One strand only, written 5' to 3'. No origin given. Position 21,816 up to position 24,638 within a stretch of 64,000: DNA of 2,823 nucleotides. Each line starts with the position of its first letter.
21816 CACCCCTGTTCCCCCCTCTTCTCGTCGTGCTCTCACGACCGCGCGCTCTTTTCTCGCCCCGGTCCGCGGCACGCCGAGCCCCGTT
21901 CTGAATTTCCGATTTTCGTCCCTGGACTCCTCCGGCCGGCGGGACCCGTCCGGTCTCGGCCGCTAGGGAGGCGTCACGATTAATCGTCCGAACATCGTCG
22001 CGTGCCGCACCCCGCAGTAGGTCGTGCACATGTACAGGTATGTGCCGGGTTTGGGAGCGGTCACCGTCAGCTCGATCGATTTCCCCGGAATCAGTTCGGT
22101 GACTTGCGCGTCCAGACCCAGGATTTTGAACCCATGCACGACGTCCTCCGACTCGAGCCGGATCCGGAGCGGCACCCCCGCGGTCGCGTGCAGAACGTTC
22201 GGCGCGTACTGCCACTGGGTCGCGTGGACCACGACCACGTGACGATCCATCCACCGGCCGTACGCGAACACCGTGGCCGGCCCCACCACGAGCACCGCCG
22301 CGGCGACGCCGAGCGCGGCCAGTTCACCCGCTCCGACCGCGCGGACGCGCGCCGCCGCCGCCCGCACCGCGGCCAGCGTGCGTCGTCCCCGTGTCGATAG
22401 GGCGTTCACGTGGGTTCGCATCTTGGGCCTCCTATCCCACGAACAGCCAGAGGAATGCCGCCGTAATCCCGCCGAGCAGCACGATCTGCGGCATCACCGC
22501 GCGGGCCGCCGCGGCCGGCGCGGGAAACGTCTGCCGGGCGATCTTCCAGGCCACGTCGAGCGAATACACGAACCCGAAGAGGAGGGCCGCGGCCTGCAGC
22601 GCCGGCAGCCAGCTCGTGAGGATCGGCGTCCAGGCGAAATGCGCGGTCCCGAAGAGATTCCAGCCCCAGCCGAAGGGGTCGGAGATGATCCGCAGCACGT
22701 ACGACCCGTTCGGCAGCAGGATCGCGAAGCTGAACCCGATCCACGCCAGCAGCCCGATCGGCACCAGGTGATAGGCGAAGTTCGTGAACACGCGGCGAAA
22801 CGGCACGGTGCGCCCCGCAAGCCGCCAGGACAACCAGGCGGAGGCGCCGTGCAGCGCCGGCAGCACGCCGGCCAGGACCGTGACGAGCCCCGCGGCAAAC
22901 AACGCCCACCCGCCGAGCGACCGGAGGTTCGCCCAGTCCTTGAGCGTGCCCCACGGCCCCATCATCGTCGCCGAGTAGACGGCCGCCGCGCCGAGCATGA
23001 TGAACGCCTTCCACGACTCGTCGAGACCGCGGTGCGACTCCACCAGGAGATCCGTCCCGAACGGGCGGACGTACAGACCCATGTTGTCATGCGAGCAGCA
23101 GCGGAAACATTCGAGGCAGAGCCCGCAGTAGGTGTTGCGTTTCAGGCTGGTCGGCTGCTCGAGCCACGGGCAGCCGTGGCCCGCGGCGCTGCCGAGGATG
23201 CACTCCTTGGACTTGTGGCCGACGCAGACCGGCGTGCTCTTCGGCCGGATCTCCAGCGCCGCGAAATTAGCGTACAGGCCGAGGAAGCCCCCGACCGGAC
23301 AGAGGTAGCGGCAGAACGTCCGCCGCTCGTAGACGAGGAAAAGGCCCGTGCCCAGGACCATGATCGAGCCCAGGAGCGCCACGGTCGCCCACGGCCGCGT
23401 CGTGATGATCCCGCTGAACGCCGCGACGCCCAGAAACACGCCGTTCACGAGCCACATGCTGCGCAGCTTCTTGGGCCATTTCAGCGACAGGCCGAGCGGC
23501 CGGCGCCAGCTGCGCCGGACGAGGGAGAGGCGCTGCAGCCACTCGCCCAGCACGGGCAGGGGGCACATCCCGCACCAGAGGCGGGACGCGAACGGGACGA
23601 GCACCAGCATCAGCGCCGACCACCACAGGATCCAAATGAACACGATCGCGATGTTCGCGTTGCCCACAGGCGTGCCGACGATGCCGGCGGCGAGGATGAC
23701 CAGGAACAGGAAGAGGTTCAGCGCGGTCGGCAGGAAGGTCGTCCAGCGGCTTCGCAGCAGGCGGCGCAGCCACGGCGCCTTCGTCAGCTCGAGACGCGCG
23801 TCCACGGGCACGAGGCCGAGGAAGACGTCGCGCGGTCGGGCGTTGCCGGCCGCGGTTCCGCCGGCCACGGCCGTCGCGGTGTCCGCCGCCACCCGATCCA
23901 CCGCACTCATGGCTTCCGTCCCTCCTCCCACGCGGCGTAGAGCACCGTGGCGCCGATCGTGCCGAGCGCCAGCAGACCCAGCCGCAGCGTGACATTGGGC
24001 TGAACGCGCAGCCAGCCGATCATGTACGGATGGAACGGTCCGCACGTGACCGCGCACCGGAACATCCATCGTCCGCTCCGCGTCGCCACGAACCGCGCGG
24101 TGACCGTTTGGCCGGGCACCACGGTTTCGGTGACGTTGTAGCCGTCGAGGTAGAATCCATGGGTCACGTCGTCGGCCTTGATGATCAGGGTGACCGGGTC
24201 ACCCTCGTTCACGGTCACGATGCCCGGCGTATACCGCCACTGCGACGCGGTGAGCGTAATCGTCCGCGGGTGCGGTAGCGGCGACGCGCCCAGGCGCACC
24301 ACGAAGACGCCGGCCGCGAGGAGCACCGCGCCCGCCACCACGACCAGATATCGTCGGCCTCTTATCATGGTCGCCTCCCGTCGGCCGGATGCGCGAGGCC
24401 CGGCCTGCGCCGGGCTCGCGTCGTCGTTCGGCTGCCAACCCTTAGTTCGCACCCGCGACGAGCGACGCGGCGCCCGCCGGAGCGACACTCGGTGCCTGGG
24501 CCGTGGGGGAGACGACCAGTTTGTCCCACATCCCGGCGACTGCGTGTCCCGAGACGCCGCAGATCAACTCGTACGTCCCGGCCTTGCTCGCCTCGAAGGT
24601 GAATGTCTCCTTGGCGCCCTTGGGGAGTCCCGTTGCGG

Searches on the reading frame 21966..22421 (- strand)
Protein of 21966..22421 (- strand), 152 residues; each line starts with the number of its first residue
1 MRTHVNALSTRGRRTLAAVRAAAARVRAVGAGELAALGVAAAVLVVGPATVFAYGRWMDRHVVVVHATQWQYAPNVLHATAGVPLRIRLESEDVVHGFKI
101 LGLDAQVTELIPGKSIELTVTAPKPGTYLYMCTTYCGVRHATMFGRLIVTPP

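Call 3: search_protein_families(library=pfam, proteins=[window:21966-22421:-], max_evalue=1)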
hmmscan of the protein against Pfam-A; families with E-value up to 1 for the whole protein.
window:21966-22421:- (152 aa): 3 families
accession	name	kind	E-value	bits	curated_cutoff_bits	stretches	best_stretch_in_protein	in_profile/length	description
PF13473.12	Cupredoxin_1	-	2.1e-09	37.8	27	1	57-133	17-93/104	Cupredoxin-like domain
PF00116.26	COX2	-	3.2e-07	30.7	22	1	83-143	54-113/120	Cytochrome C oxidase subunit II, periplasmic domain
PF00127.26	Copper-bind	-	0.19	12.6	21.2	1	87-149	39-98/99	Copper binding proteins, plastocyanin/azurin family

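Call 4: search_protein_families(library=ncbifam, proteins=[window:21966-22421:-], max_evalue=1)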
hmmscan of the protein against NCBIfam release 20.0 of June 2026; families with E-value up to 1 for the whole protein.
window:21966-22421:- (152 aa): 12 families
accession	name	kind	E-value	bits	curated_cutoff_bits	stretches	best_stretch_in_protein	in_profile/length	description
TIGR02866.1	CoxB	equivalog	1.5e-14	54.1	147.7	1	73-151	116-193/202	cytochrome c oxidase subunit II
TIGR04246.1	nitrous_NosZ_Gp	equivalog_domain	2.3e-10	39.4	625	1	90-151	518-578/578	Sec-dependent nitrous-oxide reductase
NF041074.2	quin_ox_SoxA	equivalog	2.5e-09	37.1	110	1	62-149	63-153/154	proton pump complex quinol oxidase subunit SoxA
NF050117.1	aa3_CtaC_Actin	exception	3e-09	36.5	250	1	75-144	159-227/244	aa3-type cytochrome oxidase subunit II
TIGR04244.1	nitrous_NosZ_RR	equivalog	2.1e-07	29.8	625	1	92-149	570-626/627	TAT-dependent nitrous-oxide reductase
NF052460.1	L-NosZ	equivalog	0.00015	20.4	700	1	92-149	420-478/480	clade III lactonase-type nitrous-oxide reductase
NF007816.0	PRK10525.1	equivalog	0.0014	17.8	511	1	60-151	136-226/318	cytochrome o ubiquinol oxidase subunit II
TIGR02376.1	Cu_nitrite_red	equivalog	0.0032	16.9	296.3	1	105-151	97-146/326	copper-containing nitrite reductase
TIGR01433.1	CyoA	equivalog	0.0038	16.7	266.2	1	75-143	139-206/226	ubiquinol oxidase subunit II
TIGR03095.1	rusti_cyanin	equivalog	0.011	16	146.7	1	117-149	116-147/148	rusticyanin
TIGR02656.1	cyanin_plasto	equivalog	0.035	14.5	87.85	1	110-149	64-98/99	plastocyanin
TIGR03388.1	ascorbase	equivalog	0.14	10.8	614.8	1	110-151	81-121/542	L-ascorbate oxidase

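Call 75: search_solved_structures(query=window:21966-22421:-, max_evalue=0.01, show_alignments=2)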
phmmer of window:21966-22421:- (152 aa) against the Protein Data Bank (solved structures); distinct sequences matched with E-value up to 0.01: 64 (the best 60 are shown).
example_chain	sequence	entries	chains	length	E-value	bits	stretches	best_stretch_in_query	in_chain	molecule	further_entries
6pty_A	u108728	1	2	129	5.4e-17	65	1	59-149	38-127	Cytochrome c oxidase subunit 2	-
6ptt_A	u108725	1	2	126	1.1e-16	64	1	59-149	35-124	Cytochrome c oxidase subunit 2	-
2cua_A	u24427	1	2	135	3.2e-15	59.2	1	59-149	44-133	PROTEIN (CUA)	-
2fwl_B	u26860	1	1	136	3.3e-15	59.2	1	59-149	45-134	Cytochrome c oxidase subunit II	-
2lln_A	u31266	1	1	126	4e-15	58.9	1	59-149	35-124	Cytochrome c oxidase subunit 2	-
3eh3_B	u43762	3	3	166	5.7e-15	58.4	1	59-149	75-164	Cytochrome c oxidase subunit 2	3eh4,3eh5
3s33_B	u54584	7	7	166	5.7e-15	58.4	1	59-149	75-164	Cytochrome c oxidase subunit 2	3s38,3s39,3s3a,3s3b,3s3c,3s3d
2qpe_B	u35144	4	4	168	5.9e-15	58.3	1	59-149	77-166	Cytochrome c oxidase subunit 2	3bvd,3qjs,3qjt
1ehk_B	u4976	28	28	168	5.9e-15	58.3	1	59-149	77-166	BA3-TYPE CYTOCHROME-C OXIDASE | Cytochrome c oxidase polypeptide II | Cytochrome c oxidase subunit 2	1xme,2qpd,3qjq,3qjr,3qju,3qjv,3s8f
2yev_B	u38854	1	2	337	4.8e-11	45.7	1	54-151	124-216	CYTOCHROME C OXIDASE SUBUNIT 2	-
5u7n_A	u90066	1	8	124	1.8e-09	40.6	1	59-149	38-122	Cytochrome c oxidase subunit 2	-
5z62_B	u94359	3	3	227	1.1e-07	34.8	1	83-143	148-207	Cytochrome c oxidase subunit 2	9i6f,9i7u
7o37_b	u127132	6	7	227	1.3e-07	34.5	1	82-143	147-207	Cytochrome c oxidase subunit 2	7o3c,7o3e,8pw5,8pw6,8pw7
7deg_B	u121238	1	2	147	1.3e-07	34.5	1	80-149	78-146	Cytochrome oxidase subunit II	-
1qni_A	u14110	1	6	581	5.5e-07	32.5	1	92-149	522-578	NITROUS-OXIDE REDUCTASE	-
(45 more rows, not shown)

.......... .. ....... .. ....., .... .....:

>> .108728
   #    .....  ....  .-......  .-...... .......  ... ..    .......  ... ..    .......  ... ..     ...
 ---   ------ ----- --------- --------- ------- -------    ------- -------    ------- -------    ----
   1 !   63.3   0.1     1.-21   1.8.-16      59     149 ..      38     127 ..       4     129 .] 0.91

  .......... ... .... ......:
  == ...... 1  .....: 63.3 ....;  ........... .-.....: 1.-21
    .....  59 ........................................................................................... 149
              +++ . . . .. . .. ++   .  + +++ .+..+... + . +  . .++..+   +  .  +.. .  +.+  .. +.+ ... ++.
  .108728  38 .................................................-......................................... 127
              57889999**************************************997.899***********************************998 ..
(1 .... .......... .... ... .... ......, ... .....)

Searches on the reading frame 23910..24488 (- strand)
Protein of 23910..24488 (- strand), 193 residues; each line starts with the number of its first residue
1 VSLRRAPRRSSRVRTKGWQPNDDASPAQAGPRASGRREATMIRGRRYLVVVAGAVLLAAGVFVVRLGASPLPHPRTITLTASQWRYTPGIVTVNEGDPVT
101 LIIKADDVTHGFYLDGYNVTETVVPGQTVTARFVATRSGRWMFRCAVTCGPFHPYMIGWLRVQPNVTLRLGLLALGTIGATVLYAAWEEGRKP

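Call 23: search_protein_families(library=pfam, proteins=[window:23910-24488:-], max_evalue=0.01)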
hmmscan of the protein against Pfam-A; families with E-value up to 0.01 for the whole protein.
window:23910-24488:- (193 aa): 3 families
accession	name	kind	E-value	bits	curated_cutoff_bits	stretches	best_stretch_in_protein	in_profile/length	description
PF13473.12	Cupredoxin_1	-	2.5e-07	31.1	27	1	68-146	14-93/104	Cupredoxin-like domain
PF00116.26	COX2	-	6.9e-07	29.7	22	1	91-156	48-113/120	Cytochrome C oxidase subunit II, periplasmic domain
PF07731.20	Cu-oxidase_2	-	3.2e-06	27.4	20.4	1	120-147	92-119/137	Multicopper oxidase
